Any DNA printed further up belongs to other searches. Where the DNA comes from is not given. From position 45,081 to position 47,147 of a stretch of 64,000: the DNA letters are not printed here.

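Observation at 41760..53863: D-amino-acid / peptide catabolic cluster in a thermophilic archaeon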

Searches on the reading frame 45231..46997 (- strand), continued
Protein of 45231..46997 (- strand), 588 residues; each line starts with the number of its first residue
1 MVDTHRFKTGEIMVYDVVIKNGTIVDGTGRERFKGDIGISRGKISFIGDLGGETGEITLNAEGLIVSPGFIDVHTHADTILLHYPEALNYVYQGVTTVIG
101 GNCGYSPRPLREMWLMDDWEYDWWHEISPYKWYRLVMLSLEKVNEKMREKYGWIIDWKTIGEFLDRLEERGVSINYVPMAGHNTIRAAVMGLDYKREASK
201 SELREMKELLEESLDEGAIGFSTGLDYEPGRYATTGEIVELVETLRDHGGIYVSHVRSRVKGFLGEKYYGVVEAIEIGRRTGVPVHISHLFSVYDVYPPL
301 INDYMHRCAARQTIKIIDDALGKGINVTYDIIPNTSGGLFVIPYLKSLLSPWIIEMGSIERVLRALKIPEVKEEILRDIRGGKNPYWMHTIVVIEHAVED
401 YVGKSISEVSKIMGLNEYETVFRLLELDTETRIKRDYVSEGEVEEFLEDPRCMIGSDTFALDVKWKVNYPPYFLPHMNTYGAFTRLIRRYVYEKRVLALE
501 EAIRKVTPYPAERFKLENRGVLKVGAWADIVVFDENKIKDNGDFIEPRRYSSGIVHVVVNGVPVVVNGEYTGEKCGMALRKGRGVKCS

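Call 21: find_related_loci(query=A1, collection=genome_contigs, flank=10000)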
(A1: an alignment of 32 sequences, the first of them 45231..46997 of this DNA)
Query A1 (588 aa) in genome_contigs; peptide patterns used: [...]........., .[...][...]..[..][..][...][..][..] (x = any residue, [..] = any of these).
600 stretches matched a pattern (row limit reached: there are more); 474 encode a relative of the query (tblastn E <= 1e-3); the best 80 are kept; 80 distinct loci.
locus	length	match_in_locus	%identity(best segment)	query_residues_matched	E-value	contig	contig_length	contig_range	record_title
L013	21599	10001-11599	36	13-582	1e-96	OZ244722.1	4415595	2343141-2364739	MAG: Dehalococcoidia bacterium isolate b077b08e-e145-448e-a96a-cce4e44968b6 genome assembly, chromosome: 1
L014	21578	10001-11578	35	15-582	1e-94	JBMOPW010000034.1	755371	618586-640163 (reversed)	MAG: Candidatus Zhuqueibacterota bacterium isolate Betzabe_MAG138 MAG138_34, whole genome shotgun sequence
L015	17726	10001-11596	34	14-582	1e-89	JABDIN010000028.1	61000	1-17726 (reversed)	MAG: Desulfobacteraceae bacterium isolate DS_bin_10 k127_127201, whole genome shotgun sequence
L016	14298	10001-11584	33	10-577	4e-89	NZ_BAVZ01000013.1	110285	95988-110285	Paenibacillus pini JCM 16418, whole genome shotgun sequence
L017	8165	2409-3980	34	15-580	4e-89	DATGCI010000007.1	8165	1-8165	MAG TPA_asm: bacterium isolate SMAG_U9644 k141_223812, whole genome shotgun sequence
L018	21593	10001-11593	34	14-587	9e-89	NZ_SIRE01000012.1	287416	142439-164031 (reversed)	Paenibacillus thalictri strain N2SHLJ1 Scaffold11_1, whole genome shotgun sequence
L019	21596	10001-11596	33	11-581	3e-88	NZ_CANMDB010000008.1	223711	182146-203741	Uncultured Roseobacter sp. isolate 2-944-J.fasta NODE_8, whole genome shotgun sequence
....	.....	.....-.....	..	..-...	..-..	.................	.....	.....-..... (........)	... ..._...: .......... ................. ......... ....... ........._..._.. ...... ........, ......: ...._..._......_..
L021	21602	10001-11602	34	11-582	1e-86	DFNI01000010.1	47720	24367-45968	MAG TPA_asm: Acetothermia bacterium UBA3571 UBA3571_contig_221, whole genome shotgun sequence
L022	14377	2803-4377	33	12-582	6e-84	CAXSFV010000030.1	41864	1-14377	MAG: uncultured Armatimonadales bacterium isolate private_VT22_metawrap_bin.6 genome assembly, contig: private_VT22_meta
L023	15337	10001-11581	33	13-580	6e-84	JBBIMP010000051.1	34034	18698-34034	MAG: Acidobacteriota bacterium isolate RSS170216_bin_235 NODE_1002_length_34034_cov_18.018776, whole genome shotgun sequ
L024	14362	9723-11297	32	11-572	1e-83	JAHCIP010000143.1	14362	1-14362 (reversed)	MAG: Anaerolineae bacterium isolate TGS_CHL14 CHL14_143, whole genome shotgun sequence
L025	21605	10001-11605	35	13-583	4e-89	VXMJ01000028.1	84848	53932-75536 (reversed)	MAG: Caldilineaceae bacterium SB0661_bin_34 NODE_353_length_84848_cov_65.842652, whole genome shotgun sequence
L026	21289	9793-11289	32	14-581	3e-83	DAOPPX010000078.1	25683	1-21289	MAG TPA_asm: Verrucomicrobiota bacterium isolate AMR_MDS_1537 NODE_2437_length_25683_cov_50.682262, whole genome shotgun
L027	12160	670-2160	32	16-580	4e-83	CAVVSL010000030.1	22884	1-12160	MAG: uncultured Bacteroidetes bacterium isolate MFD02832.bin.2.73 genome assembly, contig: contig_64613, whole genome sh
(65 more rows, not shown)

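Call 45: search_solved_structures(query=A1, max_evalue=1e-30, show_alignments=5)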
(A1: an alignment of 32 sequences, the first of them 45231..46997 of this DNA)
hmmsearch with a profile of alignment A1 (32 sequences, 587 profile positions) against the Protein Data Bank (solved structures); distinct sequences matched with E-value up to 1e-30: 8.
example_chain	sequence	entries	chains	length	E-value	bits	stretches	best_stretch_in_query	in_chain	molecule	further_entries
1m7j_A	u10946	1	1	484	5.7e-93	315.4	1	147-337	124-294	D-aminoacylase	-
1rjp_A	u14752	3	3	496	6.5e-93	315.2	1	147-337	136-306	D-aminoacylase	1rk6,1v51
1rjq_A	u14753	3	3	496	5.6e-92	312.1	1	147-337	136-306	D-aminoacylase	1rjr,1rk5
1v4y_A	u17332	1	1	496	3.5e-91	309.5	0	147-337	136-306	D-aminoacylase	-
3gip_A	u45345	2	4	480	2.2e-85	290.3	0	436-585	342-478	N-acyl-D-glutamate deacylase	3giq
9g5m_A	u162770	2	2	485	9.3e-82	278.4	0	399-586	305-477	Amidohydrolase family protein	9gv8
9kb1_A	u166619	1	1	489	2.5e-77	263.7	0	4-100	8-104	PpOngB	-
9kb3_A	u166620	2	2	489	1.2e-76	261.5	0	4-100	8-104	Carbohydrate de-N-acetylated protein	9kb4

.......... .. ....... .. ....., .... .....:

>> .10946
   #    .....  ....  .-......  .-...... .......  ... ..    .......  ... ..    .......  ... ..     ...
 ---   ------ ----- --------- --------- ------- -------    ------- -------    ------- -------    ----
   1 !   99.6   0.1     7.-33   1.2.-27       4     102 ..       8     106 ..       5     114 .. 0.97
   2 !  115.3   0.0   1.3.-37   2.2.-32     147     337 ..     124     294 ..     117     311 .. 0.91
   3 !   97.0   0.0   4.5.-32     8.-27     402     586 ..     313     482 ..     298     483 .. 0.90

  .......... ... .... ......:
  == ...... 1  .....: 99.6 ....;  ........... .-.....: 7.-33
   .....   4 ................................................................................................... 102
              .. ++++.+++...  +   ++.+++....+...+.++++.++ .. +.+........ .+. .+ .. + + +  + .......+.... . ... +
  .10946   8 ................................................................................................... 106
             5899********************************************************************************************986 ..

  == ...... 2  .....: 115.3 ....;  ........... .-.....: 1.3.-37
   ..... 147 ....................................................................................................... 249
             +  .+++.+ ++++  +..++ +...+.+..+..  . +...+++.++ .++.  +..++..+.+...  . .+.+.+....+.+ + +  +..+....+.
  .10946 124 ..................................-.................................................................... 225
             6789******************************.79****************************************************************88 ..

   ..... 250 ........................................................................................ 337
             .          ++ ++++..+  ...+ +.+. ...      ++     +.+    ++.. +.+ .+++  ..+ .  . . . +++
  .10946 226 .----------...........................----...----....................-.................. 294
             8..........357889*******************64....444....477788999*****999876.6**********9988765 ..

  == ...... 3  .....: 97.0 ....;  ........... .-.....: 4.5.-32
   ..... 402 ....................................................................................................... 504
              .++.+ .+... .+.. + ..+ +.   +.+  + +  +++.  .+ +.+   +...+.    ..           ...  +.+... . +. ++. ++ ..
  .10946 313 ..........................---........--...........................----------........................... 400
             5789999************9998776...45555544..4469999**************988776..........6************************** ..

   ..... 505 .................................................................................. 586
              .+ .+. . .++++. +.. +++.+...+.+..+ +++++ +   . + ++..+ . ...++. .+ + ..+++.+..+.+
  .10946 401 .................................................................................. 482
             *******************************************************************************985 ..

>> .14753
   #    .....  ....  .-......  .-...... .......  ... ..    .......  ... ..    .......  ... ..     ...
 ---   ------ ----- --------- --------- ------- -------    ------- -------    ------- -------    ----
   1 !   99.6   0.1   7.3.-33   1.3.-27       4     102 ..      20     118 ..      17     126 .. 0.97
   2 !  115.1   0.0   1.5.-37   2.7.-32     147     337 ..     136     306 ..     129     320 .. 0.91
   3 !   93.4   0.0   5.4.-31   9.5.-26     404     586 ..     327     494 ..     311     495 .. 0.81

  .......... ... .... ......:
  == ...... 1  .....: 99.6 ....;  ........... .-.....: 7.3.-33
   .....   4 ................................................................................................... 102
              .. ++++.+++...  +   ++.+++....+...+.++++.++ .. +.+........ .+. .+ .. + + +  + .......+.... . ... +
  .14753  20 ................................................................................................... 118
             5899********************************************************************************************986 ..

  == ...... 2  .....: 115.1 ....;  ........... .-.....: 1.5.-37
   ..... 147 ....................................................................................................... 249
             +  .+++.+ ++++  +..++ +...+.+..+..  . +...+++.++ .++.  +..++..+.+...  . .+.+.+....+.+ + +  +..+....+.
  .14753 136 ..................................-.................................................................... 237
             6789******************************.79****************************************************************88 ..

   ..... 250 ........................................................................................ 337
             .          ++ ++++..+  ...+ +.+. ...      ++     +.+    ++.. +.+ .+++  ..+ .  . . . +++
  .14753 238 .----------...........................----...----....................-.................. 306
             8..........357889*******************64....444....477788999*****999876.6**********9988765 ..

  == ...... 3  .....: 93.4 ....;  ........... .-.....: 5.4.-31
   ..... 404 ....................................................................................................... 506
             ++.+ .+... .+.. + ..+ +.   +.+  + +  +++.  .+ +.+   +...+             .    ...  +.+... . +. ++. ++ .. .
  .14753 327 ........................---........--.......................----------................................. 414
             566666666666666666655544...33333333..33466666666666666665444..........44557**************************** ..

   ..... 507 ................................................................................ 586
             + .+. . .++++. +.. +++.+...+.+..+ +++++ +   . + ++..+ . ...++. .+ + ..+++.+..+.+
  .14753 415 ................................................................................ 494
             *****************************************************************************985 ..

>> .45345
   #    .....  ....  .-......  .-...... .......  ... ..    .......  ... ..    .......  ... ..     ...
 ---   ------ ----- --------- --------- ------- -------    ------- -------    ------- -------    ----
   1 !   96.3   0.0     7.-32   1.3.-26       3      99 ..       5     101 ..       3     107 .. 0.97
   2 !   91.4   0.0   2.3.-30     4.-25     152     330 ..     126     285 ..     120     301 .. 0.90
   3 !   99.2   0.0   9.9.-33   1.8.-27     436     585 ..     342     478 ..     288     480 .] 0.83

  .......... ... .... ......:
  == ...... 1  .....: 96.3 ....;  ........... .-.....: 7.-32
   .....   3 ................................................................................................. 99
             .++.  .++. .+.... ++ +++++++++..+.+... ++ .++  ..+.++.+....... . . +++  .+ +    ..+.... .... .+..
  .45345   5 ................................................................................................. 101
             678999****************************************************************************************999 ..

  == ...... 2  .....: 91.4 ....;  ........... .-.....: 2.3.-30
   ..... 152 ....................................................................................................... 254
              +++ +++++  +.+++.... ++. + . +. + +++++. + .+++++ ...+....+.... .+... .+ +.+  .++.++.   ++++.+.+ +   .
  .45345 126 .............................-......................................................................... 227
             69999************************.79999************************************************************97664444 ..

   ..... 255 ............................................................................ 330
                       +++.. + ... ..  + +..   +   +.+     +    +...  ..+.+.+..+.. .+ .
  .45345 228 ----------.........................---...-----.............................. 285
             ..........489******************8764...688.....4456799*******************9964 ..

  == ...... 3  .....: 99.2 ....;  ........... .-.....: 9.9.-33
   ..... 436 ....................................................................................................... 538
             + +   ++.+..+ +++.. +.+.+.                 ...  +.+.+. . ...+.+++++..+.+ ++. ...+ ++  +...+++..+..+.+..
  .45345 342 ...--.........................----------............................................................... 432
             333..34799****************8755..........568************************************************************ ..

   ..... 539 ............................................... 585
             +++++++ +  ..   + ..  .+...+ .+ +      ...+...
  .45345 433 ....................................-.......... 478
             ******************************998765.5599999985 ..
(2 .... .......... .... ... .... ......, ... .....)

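Call 63: find_encoding_contigs(protein=P0129, flank=8000, max_places=2)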
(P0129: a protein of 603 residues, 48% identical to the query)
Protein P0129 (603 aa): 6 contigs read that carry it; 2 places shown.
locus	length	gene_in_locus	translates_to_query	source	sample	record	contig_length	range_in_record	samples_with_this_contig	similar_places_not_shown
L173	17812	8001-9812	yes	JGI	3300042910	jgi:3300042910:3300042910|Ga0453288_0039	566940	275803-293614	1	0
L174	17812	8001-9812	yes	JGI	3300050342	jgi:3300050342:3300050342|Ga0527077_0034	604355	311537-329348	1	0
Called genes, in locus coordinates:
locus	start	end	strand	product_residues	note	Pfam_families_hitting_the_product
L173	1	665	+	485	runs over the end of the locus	PF01547:SBP_bac_1, PF13416:SBP_bac_8, PF13343:SBP_bac_6, PF13531:SBP_bac_11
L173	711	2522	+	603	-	PF00528:BPD_transp_1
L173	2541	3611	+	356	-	PF00005:ABC_tran, PF13304:AAA_21 (weak), PF08402:TOBE_2 (faint)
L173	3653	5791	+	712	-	PF00149:Metallophos, PF12850:Metallophos_2 (faint)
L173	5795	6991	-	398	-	PF02515:CoA_transf_3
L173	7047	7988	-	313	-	PF00389:2-Hacid_dh, PF03446:NAD_binding_2 (faint), PF02826:2-Hacid_dh_C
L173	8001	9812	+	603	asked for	PF01979:Amidohydro_1 (faint), PF07969:Amidohydro_3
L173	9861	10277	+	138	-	PF04480:DUF559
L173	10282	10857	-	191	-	PF04250:DUF429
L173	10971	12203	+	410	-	-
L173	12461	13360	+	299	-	PF01934:HepT-like, PF01909:NTP_transf_2, PF18765:Polbeta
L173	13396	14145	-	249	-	PF02633:Creatininase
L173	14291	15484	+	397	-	-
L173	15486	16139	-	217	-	PF09335:VTT_dom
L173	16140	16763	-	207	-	PF02811:PHP, PF13263:PHP_C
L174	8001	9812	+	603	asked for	PF01979:Amidohydro_1 (faint), PF07969:Amidohydro_3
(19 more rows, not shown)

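Call 64: find_encoding_contigs(protein=P0147, flank=8000, max_places=2)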
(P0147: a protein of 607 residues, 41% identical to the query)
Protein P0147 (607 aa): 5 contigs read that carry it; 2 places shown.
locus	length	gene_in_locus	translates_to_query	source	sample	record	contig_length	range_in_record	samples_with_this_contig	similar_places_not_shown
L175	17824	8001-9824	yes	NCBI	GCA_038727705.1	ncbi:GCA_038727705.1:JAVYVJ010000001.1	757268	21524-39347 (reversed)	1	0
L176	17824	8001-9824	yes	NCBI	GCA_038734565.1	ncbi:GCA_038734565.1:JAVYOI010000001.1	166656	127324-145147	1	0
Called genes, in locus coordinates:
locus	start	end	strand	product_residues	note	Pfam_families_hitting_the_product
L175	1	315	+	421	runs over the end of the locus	PF00266:Aminotran_5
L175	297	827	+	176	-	PF01592:NifU_N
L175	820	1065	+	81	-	-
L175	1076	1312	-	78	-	PF01206:TusA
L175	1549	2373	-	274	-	PF00899:ThiF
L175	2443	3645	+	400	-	PF00291:PALP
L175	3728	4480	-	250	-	PF00149:Metallophos, PF12850:Metallophos_2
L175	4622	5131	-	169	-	-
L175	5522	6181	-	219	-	PF02463:SMC_N (weak), PF00005:ABC_tran, PF13304:AAA_21 (faint)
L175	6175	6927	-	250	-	-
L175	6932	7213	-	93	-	PF13190:PDGLE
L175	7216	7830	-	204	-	PF01891:CbiM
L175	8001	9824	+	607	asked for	PF01979:Amidohydro_1 (faint), PF07969:Amidohydro_3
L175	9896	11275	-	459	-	PF06745:ATPase, PF13481:AAA_25 (weak), PF20720:nSTAND3 (weak)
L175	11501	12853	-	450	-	PF13660:DUF4147, PF05161:MOFRL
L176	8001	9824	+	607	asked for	PF01979:Amidohydro_1 (faint), PF07969:Amidohydro_3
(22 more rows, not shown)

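Call 65: find_encoding_contigs(protein=P0133, flank=8000, max_places=2)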
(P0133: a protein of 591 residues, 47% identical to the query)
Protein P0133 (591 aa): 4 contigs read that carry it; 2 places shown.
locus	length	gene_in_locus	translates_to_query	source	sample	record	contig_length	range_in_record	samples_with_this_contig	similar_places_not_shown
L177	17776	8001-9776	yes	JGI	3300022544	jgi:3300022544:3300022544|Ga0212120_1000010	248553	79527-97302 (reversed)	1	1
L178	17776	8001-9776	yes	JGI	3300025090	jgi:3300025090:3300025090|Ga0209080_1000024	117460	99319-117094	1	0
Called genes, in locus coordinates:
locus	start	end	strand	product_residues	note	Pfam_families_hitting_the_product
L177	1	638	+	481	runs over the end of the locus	PF01547:SBP_bac_1, PF13416:SBP_bac_8, PF13343:SBP_bac_6, PF13531:SBP_bac_11 (weak)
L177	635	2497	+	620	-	PF00528:BPD_transp_1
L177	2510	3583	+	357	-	PF00005:ABC_tran, PF13304:AAA_21 (faint), PF08402:TOBE_2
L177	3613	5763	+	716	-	PF00149:Metallophos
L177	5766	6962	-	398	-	PF02515:CoA_transf_3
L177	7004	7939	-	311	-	PF00389:2-Hacid_dh, PF02826:2-Hacid_dh_C, PF03446:NAD_binding_2 (weak)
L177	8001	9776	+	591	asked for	PF07969:Amidohydro_3, PF01979:Amidohydro_1 (weak)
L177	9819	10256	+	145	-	PF18741:MTES_1575 (faint), PF04480:DUF559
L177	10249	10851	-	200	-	PF04250:DUF429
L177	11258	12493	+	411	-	-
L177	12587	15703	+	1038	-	PF01074:Glyco_hydro_38N, PF09261:Alpha-mann_mid, PF07748:Glyco_hydro_38C, PF17677:Glyco_hydro38C2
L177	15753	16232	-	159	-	PF01850:PIN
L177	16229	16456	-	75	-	-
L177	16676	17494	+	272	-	PF00753:Lactamase_B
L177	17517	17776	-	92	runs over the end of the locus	-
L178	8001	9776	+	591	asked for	PF07969:Amidohydro_3, PF01979:Amidohydro_1 (weak)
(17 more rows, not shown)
